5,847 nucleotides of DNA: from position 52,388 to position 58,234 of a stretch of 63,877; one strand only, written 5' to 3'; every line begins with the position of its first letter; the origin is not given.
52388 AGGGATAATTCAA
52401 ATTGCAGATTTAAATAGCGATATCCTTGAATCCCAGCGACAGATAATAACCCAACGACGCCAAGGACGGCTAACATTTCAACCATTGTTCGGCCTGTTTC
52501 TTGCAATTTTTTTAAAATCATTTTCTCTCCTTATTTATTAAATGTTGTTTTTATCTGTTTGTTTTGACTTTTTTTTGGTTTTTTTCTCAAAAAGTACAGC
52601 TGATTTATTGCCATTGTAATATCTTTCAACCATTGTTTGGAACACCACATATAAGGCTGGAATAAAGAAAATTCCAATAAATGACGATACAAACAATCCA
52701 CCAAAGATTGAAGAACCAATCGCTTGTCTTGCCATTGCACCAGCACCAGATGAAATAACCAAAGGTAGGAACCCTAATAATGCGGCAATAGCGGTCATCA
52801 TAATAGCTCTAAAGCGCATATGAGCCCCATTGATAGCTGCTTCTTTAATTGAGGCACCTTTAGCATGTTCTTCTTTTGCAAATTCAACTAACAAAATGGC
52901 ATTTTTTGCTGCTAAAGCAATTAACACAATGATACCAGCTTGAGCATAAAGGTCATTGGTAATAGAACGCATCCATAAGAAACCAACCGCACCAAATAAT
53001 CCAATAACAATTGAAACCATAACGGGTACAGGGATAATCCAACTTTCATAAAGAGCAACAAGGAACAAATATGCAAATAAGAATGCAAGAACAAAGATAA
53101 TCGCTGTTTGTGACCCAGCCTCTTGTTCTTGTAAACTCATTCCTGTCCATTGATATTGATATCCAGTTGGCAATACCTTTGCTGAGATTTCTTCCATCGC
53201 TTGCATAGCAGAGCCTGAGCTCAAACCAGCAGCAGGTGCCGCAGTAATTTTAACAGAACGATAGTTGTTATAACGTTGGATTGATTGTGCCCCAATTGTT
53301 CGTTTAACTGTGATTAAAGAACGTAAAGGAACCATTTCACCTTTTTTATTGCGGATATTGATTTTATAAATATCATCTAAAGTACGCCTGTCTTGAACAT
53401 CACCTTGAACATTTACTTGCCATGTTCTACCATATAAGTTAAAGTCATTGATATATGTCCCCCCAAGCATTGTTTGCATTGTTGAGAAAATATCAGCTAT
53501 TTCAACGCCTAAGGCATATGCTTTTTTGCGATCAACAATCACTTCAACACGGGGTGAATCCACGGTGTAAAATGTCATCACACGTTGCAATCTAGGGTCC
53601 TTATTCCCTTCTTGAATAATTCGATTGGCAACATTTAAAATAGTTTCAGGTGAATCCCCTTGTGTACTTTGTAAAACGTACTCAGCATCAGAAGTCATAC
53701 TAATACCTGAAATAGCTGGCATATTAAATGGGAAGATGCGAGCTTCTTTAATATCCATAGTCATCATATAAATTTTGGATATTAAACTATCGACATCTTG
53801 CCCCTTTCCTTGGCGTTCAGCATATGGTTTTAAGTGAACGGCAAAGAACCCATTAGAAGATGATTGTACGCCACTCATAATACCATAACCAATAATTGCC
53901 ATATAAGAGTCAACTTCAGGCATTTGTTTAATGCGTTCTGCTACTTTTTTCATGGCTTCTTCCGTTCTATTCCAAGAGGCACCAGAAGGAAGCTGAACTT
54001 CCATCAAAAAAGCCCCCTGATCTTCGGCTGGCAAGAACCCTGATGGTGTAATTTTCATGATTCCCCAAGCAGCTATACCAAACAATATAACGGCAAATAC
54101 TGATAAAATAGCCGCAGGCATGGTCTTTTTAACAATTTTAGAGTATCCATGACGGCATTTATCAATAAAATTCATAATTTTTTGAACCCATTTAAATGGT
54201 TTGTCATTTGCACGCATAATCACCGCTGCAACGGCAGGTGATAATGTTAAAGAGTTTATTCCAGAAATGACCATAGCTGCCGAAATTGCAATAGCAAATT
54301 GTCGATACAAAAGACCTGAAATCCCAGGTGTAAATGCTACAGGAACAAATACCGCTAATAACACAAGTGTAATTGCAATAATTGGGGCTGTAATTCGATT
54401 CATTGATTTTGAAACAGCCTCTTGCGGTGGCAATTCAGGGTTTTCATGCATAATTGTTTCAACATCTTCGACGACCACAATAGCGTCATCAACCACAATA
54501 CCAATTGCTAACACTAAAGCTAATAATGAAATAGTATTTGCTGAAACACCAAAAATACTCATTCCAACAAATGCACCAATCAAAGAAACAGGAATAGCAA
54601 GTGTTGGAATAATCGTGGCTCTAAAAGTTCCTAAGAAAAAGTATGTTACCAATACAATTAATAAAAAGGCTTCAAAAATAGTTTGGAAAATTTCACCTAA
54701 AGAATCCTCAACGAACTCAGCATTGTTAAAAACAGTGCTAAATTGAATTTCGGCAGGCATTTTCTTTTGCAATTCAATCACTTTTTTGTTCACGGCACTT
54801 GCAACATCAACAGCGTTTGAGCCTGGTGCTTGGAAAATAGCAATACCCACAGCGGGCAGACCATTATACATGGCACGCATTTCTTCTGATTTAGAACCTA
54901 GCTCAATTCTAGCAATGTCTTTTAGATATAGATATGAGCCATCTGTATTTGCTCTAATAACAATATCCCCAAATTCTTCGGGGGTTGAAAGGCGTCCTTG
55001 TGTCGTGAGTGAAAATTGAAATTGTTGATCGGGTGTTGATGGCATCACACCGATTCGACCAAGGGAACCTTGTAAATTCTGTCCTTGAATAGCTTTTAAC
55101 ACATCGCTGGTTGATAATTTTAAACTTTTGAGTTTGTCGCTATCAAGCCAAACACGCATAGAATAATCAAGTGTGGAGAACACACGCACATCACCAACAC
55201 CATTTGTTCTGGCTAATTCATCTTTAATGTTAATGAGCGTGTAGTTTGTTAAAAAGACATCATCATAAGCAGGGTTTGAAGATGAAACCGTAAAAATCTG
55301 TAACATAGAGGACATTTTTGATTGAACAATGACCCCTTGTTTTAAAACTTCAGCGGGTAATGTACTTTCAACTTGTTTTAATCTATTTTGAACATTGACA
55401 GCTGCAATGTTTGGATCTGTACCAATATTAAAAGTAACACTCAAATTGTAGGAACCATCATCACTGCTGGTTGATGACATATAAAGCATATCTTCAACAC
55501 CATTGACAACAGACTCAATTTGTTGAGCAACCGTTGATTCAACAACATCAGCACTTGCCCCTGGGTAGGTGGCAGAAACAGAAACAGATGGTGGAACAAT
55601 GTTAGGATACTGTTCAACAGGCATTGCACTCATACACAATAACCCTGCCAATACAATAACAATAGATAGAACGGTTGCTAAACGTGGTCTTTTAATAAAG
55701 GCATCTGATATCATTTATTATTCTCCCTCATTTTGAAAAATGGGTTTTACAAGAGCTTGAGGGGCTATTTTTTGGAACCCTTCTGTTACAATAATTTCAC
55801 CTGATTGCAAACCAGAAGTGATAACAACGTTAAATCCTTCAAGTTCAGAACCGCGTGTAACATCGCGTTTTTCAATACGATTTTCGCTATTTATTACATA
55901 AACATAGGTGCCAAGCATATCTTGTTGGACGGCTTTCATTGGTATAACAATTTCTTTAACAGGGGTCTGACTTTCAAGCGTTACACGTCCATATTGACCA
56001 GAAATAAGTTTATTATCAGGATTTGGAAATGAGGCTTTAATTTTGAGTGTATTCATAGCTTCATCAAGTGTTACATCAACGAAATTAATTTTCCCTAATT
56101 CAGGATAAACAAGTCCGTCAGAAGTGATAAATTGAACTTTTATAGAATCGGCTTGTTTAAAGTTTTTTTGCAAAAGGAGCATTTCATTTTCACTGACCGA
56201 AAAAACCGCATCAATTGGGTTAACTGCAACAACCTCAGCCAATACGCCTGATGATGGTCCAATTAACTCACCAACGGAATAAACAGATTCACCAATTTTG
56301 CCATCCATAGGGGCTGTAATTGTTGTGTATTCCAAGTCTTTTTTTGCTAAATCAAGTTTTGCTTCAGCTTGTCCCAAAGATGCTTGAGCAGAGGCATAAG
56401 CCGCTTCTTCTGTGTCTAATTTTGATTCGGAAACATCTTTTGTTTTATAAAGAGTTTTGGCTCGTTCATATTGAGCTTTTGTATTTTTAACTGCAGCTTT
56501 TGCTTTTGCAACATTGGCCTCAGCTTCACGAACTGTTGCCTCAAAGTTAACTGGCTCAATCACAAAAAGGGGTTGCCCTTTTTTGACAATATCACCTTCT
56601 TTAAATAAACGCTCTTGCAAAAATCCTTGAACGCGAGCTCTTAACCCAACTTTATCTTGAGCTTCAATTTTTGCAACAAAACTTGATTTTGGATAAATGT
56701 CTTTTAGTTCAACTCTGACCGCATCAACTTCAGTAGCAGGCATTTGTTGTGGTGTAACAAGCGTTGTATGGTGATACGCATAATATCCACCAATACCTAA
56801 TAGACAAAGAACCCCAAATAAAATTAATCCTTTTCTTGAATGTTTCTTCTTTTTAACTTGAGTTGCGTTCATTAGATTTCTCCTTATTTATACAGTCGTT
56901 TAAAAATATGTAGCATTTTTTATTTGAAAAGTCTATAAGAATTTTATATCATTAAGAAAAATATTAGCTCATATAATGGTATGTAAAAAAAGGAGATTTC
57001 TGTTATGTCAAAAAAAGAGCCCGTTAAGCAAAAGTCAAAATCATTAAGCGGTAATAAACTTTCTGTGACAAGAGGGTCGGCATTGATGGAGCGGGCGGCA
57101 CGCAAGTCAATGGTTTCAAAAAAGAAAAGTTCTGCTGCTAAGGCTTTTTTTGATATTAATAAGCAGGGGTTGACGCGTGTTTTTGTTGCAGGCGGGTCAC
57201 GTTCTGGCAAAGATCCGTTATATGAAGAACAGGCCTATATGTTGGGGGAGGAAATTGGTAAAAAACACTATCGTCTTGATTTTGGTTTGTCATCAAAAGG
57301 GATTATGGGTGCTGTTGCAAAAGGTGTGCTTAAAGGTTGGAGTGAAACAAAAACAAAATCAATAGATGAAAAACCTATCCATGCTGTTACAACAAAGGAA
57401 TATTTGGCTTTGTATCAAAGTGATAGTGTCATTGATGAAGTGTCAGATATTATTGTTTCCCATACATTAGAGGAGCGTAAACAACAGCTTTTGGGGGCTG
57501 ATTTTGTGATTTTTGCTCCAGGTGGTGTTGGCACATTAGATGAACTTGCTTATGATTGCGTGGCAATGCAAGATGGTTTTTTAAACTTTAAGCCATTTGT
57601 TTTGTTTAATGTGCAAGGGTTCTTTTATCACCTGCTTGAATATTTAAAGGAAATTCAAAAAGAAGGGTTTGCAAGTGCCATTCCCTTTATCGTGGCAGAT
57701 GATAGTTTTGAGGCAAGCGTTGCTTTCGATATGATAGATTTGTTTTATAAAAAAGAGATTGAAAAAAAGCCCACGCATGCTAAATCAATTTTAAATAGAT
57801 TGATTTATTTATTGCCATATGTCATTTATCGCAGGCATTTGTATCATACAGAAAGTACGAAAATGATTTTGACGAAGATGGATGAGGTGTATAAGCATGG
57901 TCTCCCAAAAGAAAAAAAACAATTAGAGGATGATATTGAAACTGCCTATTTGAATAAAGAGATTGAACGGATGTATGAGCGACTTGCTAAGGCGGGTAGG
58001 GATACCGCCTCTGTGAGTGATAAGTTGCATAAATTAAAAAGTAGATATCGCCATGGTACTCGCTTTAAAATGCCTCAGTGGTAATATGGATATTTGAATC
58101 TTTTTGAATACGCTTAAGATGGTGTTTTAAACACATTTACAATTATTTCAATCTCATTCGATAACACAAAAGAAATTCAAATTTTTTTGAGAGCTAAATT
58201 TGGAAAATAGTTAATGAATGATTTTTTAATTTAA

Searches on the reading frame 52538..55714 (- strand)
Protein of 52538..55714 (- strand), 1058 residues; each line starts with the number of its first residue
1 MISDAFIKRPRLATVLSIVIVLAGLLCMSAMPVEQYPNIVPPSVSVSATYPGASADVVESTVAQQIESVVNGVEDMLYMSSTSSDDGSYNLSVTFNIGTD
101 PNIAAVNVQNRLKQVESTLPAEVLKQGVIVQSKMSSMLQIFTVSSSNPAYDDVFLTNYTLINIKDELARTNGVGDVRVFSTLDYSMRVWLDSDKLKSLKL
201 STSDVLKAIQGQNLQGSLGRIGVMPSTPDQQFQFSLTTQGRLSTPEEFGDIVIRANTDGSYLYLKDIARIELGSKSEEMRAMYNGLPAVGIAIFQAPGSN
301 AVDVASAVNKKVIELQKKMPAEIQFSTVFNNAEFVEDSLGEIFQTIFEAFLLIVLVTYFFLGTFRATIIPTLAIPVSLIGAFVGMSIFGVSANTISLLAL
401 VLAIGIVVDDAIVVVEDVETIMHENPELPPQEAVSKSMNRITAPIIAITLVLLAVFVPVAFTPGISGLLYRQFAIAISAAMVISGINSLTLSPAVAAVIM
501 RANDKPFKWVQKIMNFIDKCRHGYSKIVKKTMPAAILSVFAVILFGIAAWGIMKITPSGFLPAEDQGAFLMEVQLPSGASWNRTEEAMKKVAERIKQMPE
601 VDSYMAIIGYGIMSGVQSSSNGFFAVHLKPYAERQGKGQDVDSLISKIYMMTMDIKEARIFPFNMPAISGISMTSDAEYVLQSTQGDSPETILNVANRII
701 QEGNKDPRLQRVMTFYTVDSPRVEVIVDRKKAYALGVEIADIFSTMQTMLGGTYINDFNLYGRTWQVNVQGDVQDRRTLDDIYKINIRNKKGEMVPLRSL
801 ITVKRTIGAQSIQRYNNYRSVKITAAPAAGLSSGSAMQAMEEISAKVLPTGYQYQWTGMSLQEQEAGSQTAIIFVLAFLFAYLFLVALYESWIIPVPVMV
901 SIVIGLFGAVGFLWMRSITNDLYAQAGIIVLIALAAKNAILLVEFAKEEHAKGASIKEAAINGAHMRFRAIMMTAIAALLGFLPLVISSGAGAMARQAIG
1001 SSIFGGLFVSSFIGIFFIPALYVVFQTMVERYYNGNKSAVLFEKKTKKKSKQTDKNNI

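Call 39: search_protein_families(library=pfam, proteins=[window:52538-55714:-], max_evalue=0.00001)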
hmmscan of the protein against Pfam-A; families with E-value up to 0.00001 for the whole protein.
window:52538-55714:- (1058 aa): 3 families
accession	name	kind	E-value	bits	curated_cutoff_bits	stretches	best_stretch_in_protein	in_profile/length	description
PF00873.25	ACR_tran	-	0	1037.2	28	1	3-1026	2-1021/1021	AcrB/AcrD/AcrF family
PF03176.21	MMPL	-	6e-09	35.7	20.5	1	819-1025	90-302/333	MMPL family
PF02355.23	SecD_SecF_C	-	1.8e-06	27.9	20.5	0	325-499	11-186/189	Protein export membrane protein SecD/SecF, C-terminal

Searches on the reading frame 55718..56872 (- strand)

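Call 39: search_protein_families(library=pfam, proteins=[window:55718-56872:-], max_evalue=0.00001)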
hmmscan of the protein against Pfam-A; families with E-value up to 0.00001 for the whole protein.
window:55718-56872:- (384 aa): 2 families
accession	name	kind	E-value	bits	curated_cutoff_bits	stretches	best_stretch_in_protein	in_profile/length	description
PF16576.10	HlyD_D23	-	9.5e-13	48.4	30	1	75-293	20-212/214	Barrel-sandwich domain of CusB or HlyD membrane-fusion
PF13437.12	HlyD_3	-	4.4e-09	37.5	22.2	0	77-128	2-49/106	HlyD family secretion protein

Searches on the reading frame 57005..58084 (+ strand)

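Call 39: search_protein_families(library=pfam, proteins=[window:57005-58084:+], max_evalue=0.00001)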
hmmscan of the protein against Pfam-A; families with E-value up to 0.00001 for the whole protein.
window:57005-58084:+ (359 aa): 2 families
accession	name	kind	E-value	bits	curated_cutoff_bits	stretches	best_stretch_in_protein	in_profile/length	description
PF03641.19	Lysine_decarbox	-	6.5e-15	55.9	27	1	101-224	1-111/131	Possible lysine decarboxylase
PF18306.6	LDcluster4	-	3.5e-06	27.2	26.3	0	59-109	4-52/151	SLOG cluster4 family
